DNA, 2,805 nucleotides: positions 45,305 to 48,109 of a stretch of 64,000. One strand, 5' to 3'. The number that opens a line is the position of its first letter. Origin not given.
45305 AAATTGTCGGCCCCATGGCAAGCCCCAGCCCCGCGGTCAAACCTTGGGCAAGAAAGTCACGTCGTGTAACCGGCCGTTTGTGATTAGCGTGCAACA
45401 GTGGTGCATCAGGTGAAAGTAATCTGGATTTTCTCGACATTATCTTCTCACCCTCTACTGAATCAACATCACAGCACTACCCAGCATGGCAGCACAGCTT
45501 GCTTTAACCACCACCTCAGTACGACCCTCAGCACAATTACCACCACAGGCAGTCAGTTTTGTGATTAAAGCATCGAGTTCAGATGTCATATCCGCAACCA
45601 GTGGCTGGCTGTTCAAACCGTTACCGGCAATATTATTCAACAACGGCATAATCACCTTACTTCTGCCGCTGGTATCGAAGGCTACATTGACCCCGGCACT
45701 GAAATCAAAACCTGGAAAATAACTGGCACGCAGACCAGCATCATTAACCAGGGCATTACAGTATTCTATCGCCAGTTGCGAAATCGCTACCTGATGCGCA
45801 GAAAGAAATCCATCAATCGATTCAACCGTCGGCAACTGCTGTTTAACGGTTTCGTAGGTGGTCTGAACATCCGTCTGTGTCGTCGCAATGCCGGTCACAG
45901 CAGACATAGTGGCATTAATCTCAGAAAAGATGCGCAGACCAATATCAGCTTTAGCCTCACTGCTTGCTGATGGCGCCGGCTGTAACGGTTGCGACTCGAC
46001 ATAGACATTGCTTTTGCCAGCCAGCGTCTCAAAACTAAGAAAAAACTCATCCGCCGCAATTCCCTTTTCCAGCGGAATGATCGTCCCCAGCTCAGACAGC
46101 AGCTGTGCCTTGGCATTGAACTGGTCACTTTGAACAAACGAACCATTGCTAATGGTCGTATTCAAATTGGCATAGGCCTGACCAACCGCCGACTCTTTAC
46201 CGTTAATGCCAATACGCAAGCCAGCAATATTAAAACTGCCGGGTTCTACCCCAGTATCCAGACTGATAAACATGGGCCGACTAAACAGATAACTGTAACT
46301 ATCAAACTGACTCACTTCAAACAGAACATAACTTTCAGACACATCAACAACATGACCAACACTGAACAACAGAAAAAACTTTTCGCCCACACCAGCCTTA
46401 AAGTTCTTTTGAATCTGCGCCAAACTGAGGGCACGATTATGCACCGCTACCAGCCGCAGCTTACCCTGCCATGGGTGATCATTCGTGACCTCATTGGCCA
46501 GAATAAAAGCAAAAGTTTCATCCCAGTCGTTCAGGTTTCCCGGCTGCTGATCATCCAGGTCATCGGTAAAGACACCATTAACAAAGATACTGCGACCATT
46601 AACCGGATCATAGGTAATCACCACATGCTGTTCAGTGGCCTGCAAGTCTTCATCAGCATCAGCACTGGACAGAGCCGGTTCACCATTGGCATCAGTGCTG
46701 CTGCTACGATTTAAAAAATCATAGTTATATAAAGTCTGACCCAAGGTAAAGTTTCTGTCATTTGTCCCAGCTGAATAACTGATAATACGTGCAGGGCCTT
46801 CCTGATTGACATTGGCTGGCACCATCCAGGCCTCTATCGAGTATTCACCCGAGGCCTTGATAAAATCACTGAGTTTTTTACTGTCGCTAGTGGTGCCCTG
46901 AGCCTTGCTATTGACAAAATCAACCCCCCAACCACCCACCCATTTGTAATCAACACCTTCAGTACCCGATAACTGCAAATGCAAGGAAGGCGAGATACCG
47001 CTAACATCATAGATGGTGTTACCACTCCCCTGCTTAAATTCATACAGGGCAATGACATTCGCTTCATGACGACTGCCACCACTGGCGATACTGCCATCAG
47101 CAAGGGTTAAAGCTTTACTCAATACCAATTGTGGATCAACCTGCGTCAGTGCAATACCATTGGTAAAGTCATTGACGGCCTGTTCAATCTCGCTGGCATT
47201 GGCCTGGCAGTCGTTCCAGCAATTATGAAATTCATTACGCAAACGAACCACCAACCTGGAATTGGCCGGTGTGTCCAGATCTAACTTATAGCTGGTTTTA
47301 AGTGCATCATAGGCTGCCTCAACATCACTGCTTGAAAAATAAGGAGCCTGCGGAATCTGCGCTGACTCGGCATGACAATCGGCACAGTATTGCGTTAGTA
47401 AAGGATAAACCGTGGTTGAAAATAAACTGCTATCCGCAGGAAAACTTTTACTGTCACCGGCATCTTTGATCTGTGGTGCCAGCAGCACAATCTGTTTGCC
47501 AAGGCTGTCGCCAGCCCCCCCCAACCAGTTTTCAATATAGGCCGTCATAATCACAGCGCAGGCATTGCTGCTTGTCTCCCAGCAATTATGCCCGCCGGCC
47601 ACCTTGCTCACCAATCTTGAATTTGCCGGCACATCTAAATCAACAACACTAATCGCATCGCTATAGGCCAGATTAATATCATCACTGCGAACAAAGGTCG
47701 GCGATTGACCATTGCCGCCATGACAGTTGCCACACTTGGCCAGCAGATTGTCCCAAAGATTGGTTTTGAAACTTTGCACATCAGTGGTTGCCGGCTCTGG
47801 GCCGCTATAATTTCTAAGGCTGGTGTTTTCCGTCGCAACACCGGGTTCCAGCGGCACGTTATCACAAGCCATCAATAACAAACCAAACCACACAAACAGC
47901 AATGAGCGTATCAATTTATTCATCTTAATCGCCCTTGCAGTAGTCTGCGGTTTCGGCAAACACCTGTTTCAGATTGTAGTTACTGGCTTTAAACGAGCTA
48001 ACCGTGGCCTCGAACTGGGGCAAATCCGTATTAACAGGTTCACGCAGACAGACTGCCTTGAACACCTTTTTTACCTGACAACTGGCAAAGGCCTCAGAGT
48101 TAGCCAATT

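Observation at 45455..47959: Internally duplicated about 110-aa CXXCH domain with shared PANSRLV and HNCW motifs in the 834-aa lipoprotein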

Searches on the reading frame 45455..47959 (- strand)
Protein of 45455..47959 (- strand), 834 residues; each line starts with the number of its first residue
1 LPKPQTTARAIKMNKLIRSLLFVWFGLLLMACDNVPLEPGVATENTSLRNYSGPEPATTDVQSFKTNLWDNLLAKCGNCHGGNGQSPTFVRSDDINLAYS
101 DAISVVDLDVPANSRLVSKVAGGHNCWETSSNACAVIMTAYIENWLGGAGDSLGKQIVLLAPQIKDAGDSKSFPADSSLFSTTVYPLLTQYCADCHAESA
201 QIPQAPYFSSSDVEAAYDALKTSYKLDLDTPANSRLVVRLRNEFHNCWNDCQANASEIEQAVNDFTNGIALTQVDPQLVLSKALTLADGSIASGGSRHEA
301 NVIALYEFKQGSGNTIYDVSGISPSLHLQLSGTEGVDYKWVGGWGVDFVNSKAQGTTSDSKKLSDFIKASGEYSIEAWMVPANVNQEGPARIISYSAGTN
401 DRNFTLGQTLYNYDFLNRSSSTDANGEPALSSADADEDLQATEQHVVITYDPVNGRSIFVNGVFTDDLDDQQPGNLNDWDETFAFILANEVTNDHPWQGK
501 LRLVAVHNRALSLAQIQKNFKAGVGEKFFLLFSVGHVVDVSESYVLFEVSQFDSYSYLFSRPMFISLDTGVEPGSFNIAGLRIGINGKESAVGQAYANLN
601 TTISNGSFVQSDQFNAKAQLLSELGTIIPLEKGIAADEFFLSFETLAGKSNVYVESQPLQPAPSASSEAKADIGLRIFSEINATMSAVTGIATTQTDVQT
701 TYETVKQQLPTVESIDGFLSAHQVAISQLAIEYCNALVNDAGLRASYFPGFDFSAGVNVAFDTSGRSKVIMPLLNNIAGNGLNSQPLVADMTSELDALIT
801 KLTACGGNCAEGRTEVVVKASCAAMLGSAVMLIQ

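Call 3: search_protein_families(library=pfam, proteins=[window:45455-47959:-], max_evalue=0.1)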
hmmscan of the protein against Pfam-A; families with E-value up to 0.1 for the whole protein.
window:45455-47959:- (834 aa): 4 families
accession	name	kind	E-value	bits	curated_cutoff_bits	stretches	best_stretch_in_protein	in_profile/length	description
PF13385.13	Laminin_G_3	-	9.1e-17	62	27.6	1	357-517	3-151/151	Concanavalin A-like lectin/glucanases superfamily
PF13442.11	Cytochrome_CBB3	-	0.013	16.3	27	0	74-91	12-29/68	Cytochrome C oxidase, cbb3-type, subunit III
PF02973.23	Sialidase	-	0.016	15.1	26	1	424-518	86-183/189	Sialidase, N-terminal domain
PF14376.11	Haem_bd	-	0.028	14.8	27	0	182-209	32-59/133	Haem-binding domain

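Call 4: search_protein_families(library=ncbifam, proteins=[window:45455-47959:-], max_evalue=0.1)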
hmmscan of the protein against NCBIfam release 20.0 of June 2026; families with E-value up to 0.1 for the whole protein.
window:45455-47959:- (834 aa): 1 family
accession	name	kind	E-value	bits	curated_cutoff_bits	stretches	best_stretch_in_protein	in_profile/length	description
TIGR01904.2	GSu_C4xC__C2xCH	domain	0.0024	17.6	27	1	61-88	36-64/73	CxxxxCH/CxxCH domain c-type cytochrome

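Call 8: find_homologous_proteins(query=window:45458-47923:-)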
Query seq(822 aa) (822 aa): 4976 proteins with E <= 0.001 among 8000 candidates; the best 120 are listed.
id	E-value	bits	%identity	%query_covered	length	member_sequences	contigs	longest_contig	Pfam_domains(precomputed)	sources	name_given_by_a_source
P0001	0.0e+0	1851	100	100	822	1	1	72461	PF13385.14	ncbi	-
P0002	0.0e+0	1658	88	100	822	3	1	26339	PF13385.14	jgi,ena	-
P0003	0.0e+0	1622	87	100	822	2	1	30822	PF13385.14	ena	-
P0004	0.0e+0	1609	85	100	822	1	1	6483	PF13385.14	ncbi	-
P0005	0.0e+0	1571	84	100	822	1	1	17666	PF13385.14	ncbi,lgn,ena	-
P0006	0.0e+0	1563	83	100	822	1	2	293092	PF13385.14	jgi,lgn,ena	-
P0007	0.0e+0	1560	83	100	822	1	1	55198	PF13385.14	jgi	-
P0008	0.0e+0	1552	82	100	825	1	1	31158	PF13385.14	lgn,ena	-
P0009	0.0e+0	1464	77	100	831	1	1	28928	PF13385.14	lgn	-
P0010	0.0e+0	1462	78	98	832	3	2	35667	PF13385.14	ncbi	-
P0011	0.0e+0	1397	73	100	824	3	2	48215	PF13385.14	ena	-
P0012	0.0e+0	1395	74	100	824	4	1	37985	PF13385.14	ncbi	-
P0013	0.0e+0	1316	71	98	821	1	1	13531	PF13385.14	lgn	-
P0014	0.0e+0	1315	70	100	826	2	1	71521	PF13385.14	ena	-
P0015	0.0e+0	1259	67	100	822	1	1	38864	PF13385.14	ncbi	-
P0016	0.0e+0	1189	64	100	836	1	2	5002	PF13385.14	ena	-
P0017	0.0e+0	1185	64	98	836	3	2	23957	PF13385.14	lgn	-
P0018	0.0e+0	1181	65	98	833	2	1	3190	PF13385.14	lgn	-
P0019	0.0e+0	1177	64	98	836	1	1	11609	PF13385.14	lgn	-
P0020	0.0e+0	1177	64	98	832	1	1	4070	PF13385.14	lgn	-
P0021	0.0e+0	1173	63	100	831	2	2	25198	PF13385.14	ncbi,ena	-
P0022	0.0e+0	1173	64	98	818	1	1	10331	PF13385.14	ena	-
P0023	0.0e+0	1168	62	100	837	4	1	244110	PF13385.14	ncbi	-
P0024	0.0e+0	1151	63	98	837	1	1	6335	PF13385.14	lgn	-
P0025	0.0e+0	1147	63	99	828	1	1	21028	PF13385.14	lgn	-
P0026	0.0e+0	1137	62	100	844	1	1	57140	PF13385.14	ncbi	-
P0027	0.0e+0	1111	61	98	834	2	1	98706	PF13385.14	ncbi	-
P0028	0.0e+0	1107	61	96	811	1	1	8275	PF13385.14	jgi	jgi:hypothetical protein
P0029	0.0e+0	1107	60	98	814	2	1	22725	PF13385.14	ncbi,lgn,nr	ncbi:MAG TPA: LamG domain-containing protein [Gammaproteobacteria bacterium]|nr:LamG domain-containi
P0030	0.0e+0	1103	60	98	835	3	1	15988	PF13385.14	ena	-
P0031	0.0e+0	1097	61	98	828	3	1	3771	PF13385.14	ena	-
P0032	0.0e+0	1097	59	98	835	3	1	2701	PF13385.14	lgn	-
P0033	0.0e+0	1096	60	97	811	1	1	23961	PF13385.14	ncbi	ncbi:LamG domain-containing protein [Pseudomonadota bacterium]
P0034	0.0e+0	1094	60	100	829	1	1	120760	PF13385.14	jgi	jgi:hypothetical protein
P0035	0.0e+0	1094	61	96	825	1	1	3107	PF13385.14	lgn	-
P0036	0.0e+0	1088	60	100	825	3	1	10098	PF13385.14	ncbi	-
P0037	0.0e+0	1088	61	98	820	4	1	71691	PF13385.14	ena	-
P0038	0.0e+0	1087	61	100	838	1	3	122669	PF13385.14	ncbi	ncbi:MAG: LamG domain-containing protein [Gammaproteobacteria bacterium]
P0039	0.0e+0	1087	58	100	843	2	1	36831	PF13385.14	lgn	-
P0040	0.0e+0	1086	61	98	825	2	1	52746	PF13385.14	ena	-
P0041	0.0e+0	1084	63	95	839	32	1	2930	PF13385.14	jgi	-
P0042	0.0e+0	1083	61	100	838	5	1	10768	PF13385.14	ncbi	-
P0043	0.0e+0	1082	62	96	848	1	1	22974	PF13385.14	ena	-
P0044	0.0e+0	1081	61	96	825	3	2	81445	PF13385.14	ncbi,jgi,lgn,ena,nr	ncbi:MAG: LamG domain-containing protein [Gammaproteobacteria bacterium]|nr:LamG domain-containing p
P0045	0.0e+0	1081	58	99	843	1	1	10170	PF13385.14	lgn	-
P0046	0.0e+0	1078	60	100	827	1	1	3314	PF13385.14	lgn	-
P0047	0.0e+0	1078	61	98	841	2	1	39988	PF13385.14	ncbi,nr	ncbi:MAG: LamG domain-containing protein [Gammaproteobacteria bacterium]|nr:LamG domain-containing p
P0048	0.0e+0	1077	60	98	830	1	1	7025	PF13385.14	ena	-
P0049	0.0e+0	1076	63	95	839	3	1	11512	PF13385.14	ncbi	-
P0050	0.0e+0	1075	61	98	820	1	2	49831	PF13385.14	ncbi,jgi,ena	-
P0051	0.0e+0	1075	59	98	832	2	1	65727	PF13385.14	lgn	-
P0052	0.0e+0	1074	59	98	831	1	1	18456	PF13385.14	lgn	-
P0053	0.0e+0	1071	61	97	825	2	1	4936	PF13385.14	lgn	-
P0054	0.0e+0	1071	61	98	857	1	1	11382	PF13385.14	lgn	-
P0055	0.0e+0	1070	58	100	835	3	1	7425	PF13385.14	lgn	-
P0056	0.0e+0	1067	61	96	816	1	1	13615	PF13385.14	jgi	jgi:hypothetical protein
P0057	0.0e+0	1065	61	96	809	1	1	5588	PF13385.14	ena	-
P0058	0.0e+0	1064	60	96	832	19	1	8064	PF13385.14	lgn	-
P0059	0.0e+0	1064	60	100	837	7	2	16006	PF13385.14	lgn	-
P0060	0.0e+0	1063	60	100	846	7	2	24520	PF13385.14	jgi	-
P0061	0.0e+0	1062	58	99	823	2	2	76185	PF13385.14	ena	-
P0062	0.0e+0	1062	62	95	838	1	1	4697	PF13385.14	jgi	jgi:Concanavalin A-like lectin/glucanases superfamily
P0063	0.0e+0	1062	60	100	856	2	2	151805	PF13385.14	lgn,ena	-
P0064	0.0e+0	1061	62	95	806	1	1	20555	PF13385.14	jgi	jgi:hypothetical protein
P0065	0.0e+0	1061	60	95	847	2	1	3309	PF13385.14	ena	-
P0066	0.0e+0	1061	62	95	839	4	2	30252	PF13385.14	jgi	jgi:Concanavalin A-like lectin/glucanases superfamily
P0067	0.0e+0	1059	62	96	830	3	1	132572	PF13385.14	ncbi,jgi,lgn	-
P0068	0.0e+0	1059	62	95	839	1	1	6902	PF13385.14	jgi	-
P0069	0.0e+0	1059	60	100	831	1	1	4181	PF13385.14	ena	-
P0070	0.0e+0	1058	59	99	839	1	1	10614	PF13385.14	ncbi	-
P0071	0.0e+0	1057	57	100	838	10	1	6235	PF13385.14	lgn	-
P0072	0.0e+0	1057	58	97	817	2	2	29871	PF13385.14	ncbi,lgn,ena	-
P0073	0.0e+0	1057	62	95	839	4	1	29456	PF13385.14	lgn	-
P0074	0.0e+0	1056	59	100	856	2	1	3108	PF13385.14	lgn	-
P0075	0.0e+0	1056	60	100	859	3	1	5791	PF13385.14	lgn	-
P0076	0.0e+0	1055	58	100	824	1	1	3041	PF13385.14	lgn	-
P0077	0.0e+0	1054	60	95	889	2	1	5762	PF13385.14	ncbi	-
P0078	0.0e+0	1053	60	96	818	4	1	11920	PF13385.14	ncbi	-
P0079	0.0e+0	1053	60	100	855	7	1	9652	PF13385.14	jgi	jgi:hypothetical protein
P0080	0.0e+0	1052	59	100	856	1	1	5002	PF13385.14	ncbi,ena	-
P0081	0.0e+0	1052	58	100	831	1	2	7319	PF13385.14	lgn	-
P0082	0.0e+0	1052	62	95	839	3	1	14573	PF13385.14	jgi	jgi:hypothetical protein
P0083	0.0e+0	1051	59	100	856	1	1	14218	PF13385.14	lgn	-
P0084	0.0e+0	1051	60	98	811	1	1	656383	PF13385.14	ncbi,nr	ncbi:MAG: LamG domain-containing protein [Gammaproteobacteria bacterium]|nr:LamG domain-containing p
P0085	0.0e+0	1049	59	97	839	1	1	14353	PF13385.14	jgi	-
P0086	0.0e+0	1048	59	100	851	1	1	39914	PF13385.14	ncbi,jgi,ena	-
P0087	0.0e+0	1047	58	99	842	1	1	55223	PF13385.14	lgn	-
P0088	0.0e+0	1047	59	97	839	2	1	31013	PF13385.14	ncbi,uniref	ncbi:FIG00702062: hypothetical protein [hydrothermal vent metagenome]|uniref:ATPase n=1 Tax=hydrothe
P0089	0.0e+0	1046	60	97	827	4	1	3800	PF13385.14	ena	-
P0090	0.0e+0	1046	59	100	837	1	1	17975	PF13385.14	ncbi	-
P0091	0.0e+0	1045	62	95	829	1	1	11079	PF13385.14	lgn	-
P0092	0.0e+0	1045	61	95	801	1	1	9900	PF13385.14,PF13442.12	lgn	-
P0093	0.0e+0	1045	58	100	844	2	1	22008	PF13385.14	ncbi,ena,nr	ncbi:MAG TPA: LamG domain-containing protein [Gammaproteobacteria bacterium]|nr:LamG domain-containi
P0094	0.0e+0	1043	59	100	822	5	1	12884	PF13385.14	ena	-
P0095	0.0e+0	1041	60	95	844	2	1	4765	PF13385.14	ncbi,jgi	-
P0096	0.0e+0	1041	61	96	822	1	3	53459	PF13385.14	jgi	jgi:Concanavalin A-like lectin/glucanases superfamily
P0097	0.0e+0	1041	89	61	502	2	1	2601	PF13385.14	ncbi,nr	ncbi:MAG TPA: LamG domain-containing protein, partial [Candidatus Tenderia electrophaga]|nr:LamG dom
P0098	0.0e+0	1040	59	99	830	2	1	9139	PF13385.14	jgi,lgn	-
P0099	0.0e+0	1039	60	96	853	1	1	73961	PF13385.14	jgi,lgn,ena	-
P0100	0.0e+0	1037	58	96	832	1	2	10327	PF13385.14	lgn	-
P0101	0.0e+0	1037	59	96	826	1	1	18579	PF13385.14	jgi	jgi:hypothetical protein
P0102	0.0e+0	1035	59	95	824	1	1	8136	PF13385.14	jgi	jgi:hypothetical protein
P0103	0.0e+0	1034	60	96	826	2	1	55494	PF13385.14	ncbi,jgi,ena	-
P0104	0.0e+0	1033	58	100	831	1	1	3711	PF13385.14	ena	-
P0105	0.0e+0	1033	60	95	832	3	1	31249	PF13385.14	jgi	-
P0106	0.0e+0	1033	60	96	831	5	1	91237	PF13385.14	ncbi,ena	-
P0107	0.0e+0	1033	59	95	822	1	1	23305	PF13385.14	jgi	jgi:cytochrome c553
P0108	0.0e+0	1033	59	100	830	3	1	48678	PF13385.14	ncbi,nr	ncbi:MAG TPA: LamG domain-containing protein [Gammaproteobacteria bacterium]|nr:LamG domain-containi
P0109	0.0e+0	1033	57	100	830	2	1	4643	PF13385.14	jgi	jgi:mono/diheme cytochrome c family protein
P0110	0.0e+0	1033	59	95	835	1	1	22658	PF13385.14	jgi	-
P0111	0.0e+0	1033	57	98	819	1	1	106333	PF13385.14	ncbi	-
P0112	0.0e+0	1031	59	98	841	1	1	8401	PF13385.14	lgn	-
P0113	0.0e+0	1030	60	95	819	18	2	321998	PF13385.14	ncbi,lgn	-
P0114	0.0e+0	1030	57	100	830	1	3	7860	PF13385.14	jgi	jgi:mono/diheme cytochrome c family protein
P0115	0.0e+0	1029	59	98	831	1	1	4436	PF13385.14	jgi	jgi:hypothetical protein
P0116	0.0e+0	1028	58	98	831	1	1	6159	PF13385.14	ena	-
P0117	0.0e+0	1028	59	95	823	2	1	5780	PF13385.14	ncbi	-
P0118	0.0e+0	1028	57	99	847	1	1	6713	PF13385.14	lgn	-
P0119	0.0e+0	1027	59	100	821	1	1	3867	PF13385.14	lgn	-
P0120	0.0e+0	1027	57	100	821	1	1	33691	PF13385.14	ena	-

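Call 9: search_solved_structures(query=window:45455-47959:-, max_evalue=1, show_alignments=2)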
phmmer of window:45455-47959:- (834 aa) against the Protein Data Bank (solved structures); distinct sequences matched with E-value up to 1: 0.

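Call 11: find_encoding_contigs(protein=P0001, flank=10000, max_places=3)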
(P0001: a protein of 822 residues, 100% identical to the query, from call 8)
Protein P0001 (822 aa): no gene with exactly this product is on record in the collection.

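Call 13: find_encoding_contigs(protein=P0006, flank=10000, max_places=2)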
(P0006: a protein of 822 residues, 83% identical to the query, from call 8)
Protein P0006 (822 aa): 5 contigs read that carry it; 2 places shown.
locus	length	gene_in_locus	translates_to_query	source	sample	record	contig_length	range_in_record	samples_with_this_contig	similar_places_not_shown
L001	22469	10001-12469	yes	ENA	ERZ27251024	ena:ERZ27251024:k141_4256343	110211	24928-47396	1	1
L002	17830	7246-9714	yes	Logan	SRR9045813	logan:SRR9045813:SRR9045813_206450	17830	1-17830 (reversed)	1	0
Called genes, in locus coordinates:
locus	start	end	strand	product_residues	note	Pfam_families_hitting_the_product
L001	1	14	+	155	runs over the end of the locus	PF07254:Cpta_toxin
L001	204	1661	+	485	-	PF00199:Catalase, PF06628:Catalase-rel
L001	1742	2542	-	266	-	PF00072:Response_reg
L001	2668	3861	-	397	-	PF12094:DUF3570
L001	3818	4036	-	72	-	PF14086:DUF4266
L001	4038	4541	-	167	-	PF08534:Redoxin, PF00255:GSHPx, PF00578:AhpC-TSA, PF00085:Thioredoxin, PF13098:Thioredoxin_2, PF13905:Thioredoxin_8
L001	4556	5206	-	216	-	-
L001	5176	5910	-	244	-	PF06347:SH3_4 (weak), PF08239:SH3_3 (weak), PF13505:OMP_b-brl (weak)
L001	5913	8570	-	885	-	PF07676:PD40 (faint), PF18582:HZS_alpha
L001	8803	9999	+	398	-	-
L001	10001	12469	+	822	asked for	PF13385:Laminin_G_3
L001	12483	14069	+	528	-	-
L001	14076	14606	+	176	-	-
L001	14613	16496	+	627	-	PF10602:RPN7 (faint), PF07719:TPR_2 (faint), PF12895:ANAPC3 (faint), PF13424:TPR_12 (faint), PF13428:TPR_14 (faint), PF13432:TPR_16 (faint)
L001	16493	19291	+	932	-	PF13424:TPR_12 (faint), PF13428:TPR_14 (faint), PF14559:TPR_19 (faint), PF07719:TPR_2 (faint), PF13174:TPR_6 (faint)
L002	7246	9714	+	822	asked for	PF13385:Laminin_G_3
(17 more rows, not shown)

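Call 40: find_related_loci(query=A1, collection=genome_contigs, flank=10000)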
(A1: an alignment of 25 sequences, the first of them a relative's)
Query A1 (822 aa) in genome_contigs; peptide patterns used: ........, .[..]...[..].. (x = any residue, [..] = any of these).
599 stretches matched a pattern (row limit reached: there are more); 547 encode a relative of the query (tblastn E <= 1e-3); the best 80 are kept; 80 distinct loci.
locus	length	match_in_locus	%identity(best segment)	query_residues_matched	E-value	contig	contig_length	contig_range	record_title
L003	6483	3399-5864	85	1-822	0e+0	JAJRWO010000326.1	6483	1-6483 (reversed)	MAG: Gammaproteobacteria bacterium isolate Dive96_bin2.238 k141_5260034, whole genome shotgun sequence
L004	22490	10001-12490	62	1-822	0e+0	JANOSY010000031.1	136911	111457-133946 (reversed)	MAG: Candidatus Tenderia sp. isolate VAR_39_metabat_422 VAR_39_k141_2073254, whole genome shotgun sequence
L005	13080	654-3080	64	20-822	0e+0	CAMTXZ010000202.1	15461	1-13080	MAG: uncultured Chromatiaceae bacterium isolate G02_MAG_00001 genome assembly, contig: G02_MAG_00001_000000000223, whole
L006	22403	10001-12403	61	21-822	0e+0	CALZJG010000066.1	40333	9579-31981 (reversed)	MAG: uncultured Chromatiaceae bacterium isolate FCS_M_Gamma_041 genome assembly, contig: k121_460628, whole genome shotg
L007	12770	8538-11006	59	9-822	0e+0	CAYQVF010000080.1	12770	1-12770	MAG TPA_asm: uncultured Chromatiaceae bacterium isolate SRP128015_co1_170 genome assembly, contig: NODE_7607_length_1277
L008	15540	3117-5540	62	15-822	0e+0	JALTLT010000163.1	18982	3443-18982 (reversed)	MAG: Gammaproteobacteria bacterium isolate S139_metabat1_scaf2bin.067 S139_NODE_2283_length_18982_cov_7.383347, whole ge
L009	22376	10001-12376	61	21-822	0e+0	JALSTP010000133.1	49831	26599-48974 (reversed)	MAG: Sedimenticola sp. isolate 356-308_metabat2_scaf2bin.112 356-308_scaffold_358_c1, whole genome shotgun sequence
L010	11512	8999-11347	63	38-822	0e+0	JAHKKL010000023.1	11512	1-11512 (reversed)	MAG: Gammaproteobacteria bacterium isolate CR_Sed_300A_bin.101 scaffold_379, whole genome shotgun sequence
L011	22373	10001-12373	62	33-822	0e+0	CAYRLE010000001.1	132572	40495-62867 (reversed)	MAG TPA_asm: uncultured Gammaproteobacteria bacterium isolate SRP216583_co2_126 genome assembly, contig: NODE_25_length_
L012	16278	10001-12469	58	9-822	0e+0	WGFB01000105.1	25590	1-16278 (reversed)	MAG: Gammaproteobacteria bacterium isolate S146_68 k151_691699, whole genome shotgun sequence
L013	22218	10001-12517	55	8-822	0e+0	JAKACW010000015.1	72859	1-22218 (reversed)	MAG: Proteobacteria bacterium isolate WH4.bin33 NODE_219_length_72859_cov_2.320945, whole genome shotgun sequence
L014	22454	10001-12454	57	4-822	0e+0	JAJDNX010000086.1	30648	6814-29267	MAG: Gammaproteobacteria bacterium isolate ALSabin.191 k141_2174787, whole genome shotgun sequence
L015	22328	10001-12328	60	38-822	0e+0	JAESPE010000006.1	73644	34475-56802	MAG: gamma proteobacterium endosymbiont of Lamellibrachia anaximandri isolate Eratosthenes 1 6, whole genome shotgun seq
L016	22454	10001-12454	57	4-822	0e+0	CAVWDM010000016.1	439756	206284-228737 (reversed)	MAG: uncultured Gammaproteobacteria bacterium isolate MFD03804.bin.1.259 genome assembly, contig: contig_4110, whole gen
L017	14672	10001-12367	60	33-822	0e+0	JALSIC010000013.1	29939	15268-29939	MAG: Gammaproteobacteria bacterium isolate 354-166_metabat2_scaf2bin.012 354-166_scaffold_1375_c1, whole genome shotgun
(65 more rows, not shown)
